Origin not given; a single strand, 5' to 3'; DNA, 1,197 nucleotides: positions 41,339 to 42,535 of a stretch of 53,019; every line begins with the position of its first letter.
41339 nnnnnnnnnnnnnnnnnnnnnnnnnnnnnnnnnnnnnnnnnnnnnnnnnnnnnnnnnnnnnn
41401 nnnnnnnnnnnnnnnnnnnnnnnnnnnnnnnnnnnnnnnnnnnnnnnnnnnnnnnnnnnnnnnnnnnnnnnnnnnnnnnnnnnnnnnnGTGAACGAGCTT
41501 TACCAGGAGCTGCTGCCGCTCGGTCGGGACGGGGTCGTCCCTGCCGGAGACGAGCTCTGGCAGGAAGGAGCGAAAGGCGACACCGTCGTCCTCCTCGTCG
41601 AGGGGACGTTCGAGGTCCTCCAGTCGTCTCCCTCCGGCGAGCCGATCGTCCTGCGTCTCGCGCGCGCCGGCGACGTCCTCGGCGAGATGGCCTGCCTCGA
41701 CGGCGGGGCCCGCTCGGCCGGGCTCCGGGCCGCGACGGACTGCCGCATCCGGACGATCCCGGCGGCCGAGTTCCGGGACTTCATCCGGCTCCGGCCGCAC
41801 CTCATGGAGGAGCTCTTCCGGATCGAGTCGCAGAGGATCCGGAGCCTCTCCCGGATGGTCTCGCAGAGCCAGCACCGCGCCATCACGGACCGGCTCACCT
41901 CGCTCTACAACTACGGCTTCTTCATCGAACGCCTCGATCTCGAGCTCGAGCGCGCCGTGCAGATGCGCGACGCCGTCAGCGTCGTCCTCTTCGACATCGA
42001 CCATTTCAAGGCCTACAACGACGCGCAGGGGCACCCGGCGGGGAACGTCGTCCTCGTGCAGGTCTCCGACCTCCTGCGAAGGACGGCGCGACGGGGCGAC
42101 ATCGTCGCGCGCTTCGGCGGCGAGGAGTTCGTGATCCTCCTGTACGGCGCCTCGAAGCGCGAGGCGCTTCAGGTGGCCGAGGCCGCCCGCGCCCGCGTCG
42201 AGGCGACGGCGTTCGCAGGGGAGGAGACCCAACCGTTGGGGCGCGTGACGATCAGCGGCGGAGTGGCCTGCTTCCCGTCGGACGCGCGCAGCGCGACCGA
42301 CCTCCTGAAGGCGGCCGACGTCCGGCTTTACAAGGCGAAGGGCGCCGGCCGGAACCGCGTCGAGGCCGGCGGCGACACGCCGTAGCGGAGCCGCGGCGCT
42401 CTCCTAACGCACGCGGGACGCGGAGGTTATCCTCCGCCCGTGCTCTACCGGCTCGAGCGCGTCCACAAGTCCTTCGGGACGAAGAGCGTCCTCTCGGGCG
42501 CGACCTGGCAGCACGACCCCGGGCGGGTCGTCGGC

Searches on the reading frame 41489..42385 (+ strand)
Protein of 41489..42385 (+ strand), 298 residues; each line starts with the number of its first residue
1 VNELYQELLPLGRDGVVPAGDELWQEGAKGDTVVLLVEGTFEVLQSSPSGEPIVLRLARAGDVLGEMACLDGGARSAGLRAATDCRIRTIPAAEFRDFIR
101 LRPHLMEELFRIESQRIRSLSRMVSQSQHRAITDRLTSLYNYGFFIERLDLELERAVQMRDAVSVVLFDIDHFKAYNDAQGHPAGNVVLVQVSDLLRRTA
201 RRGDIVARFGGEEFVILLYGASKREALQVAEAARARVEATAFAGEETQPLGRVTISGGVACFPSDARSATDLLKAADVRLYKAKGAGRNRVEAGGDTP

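Call 3: search_protein_families(library=pfam, proteins=[window:41489-42385:+], max_evalue=0.01)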
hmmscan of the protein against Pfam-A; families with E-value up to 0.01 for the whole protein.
window:41489-42385:+ (298 aa): 3 families
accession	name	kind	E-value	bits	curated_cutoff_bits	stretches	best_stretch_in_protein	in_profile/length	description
PF00990.26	GGDEF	-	2.9e-42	144.6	23.8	1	131-290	1-161/161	Diguanylate cyclase, GGDEF domain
PF00027.35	cNMP_binding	-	6.9e-19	68.1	27.5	1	17-100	4-87/89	Cyclic nucleotide-binding domain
PF17853.6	GGDEF_2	-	0.0097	16.6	24.5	0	161-240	21-88/116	GGDEF-like domain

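Call 22: search_solved_structures(query=window:41489-42385:+, max_evalue=0.00001, show_alignments=0)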
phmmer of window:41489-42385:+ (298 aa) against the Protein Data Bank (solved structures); distinct sequences matched with E-value up to 0.00001: 95 (the best 60 are shown).
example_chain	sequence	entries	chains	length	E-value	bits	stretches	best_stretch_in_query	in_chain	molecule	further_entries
6d9m_A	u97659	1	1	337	2.4e-30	109.1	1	122-291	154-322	Fusion protein of Endolysin,Response receiver sensor diguanylate cyclase, GAF domain-conta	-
6zxm_A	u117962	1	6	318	1.7e-29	106.3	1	97-291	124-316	Putative GGDEF/response regulator receiver domain protein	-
9t28_A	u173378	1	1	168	1.1e-27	100.4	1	133-291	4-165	diguanylate cyclase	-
6zxb_A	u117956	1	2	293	1.3e-27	100.1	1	97-291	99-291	Putative GGDEF/response regulator receiver domain protein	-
6zxc_A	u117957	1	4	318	1.5e-27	99.9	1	97-291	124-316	Putative GGDEF/response regulator receiver domain protein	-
3i5c_A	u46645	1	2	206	2.6e-27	99.1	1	122-291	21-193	Fusion of General control protein GCN4 and WSPR response regulator protein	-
3bre_A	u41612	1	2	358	5.4e-27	98.1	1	107-291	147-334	Probable two-component response regulator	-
9g86_A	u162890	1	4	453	5.5e-27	98.1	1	114-291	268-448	Response regulator PleD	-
9g85_A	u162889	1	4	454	5.5e-27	98.1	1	114-291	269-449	Response regulator PleD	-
2wb4_A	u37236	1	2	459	5.5e-27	98.1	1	114-291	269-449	DIGUANYLATE CYCLASE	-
1w25_A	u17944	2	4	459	5.5e-27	98.1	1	114-291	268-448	STALKED-CELL DIFFERENTIATION CONTROLLING PROTEIN | RESPONSE REGULATOR PLED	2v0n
3i5b_A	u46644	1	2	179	7.5e-27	97.6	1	133-291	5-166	WspR response regulator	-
3ign_A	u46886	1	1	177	2e-26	96.2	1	130-292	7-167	Diguanylate cyclase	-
6hbz_A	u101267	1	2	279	4.5e-26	95.1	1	127-291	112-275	GGDEF domain protein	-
8wcn_A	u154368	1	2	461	6.7e-26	94.5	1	131-292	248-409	Diguanylate cyclase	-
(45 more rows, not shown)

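Call 55: search_protein_families(library=ncbifam, proteins=[window:41489-42385:+], max_evalue=0.001)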
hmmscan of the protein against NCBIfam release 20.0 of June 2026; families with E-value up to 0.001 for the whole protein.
window:41489-42385:+ (298 aa): 29 families (the best 25 are shown)
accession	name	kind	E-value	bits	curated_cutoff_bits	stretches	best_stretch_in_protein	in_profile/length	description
TIGR00254.1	GGDEF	domain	4.4e-49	166.4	37.4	1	128-292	2-165/168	diguanylate cyclase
NF007135.0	PRK09581.1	equivalog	5.5e-42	144.1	474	1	119-292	280-453/457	PleD family two-component system response regulator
NF038266.1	diguan_SiaD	equivalog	3.2e-40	138.1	290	1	106-291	69-252/252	biofilm regulation diguanylate cyclase SiaD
NF041606.1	dguan_cyc_DgcA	equivalog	7.7e-38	130.3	370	1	129-292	176-337/340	diguanylate cyclase DgcA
NF047654.1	DiguCycDgcRLepto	equivalog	3.1e-37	128.1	500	1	93-291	97-293/295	diguanylate cyclase DgcR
NF007423.1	PRK09966.1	equivalog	2.8e-34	118.7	325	1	82-284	194-390/390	diguanylate cyclase DgcN/YfiN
NF007380.0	PRK09894.1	equivalog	4.6e-33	114.8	256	1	128-291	126-284/296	diguanylate cyclase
NF007298.0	PRK09776.1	equivalog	1.8e-31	108.9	1135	1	121-292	674-843/1111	diguanylate cyclase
NF011955.1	PRK15426.1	equivalog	1.4e-30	106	408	1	117-292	384-559/564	cellulose biosynthesis regulator diguanylate cyclase DgcQ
NF051473.1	DigCycDgcsShew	equivalog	1.5e-27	96.7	400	1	108-290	110-287/291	diguanylate cyclase DgcS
NF007599.0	PRK10245.1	equivalog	4.8e-27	94.4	402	1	126-293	205-369/371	diguanylate cyclase AdrA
NF045675.1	PhdiestaseDibA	equivalog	5.2e-27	94.5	980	1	124-289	196-359/623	phosphodiesterase DibA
NF047872.1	GGDEF_GdpS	equivalog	5e-24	85.1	400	1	117-291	173-347/355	GGDEF domain-containing protein GdpS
NF040885.1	diguan_DgcJ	equivalog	3.1e-21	75.7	500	1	126-287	336-489/493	diguanylate cyclase DgcJ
NF053781.1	cdiGMPphdstlr2612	equivalog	1.7e-20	72.4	1600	1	113-286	822-994/1268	Tlr1612 family c-di-GMP phosphodiesterase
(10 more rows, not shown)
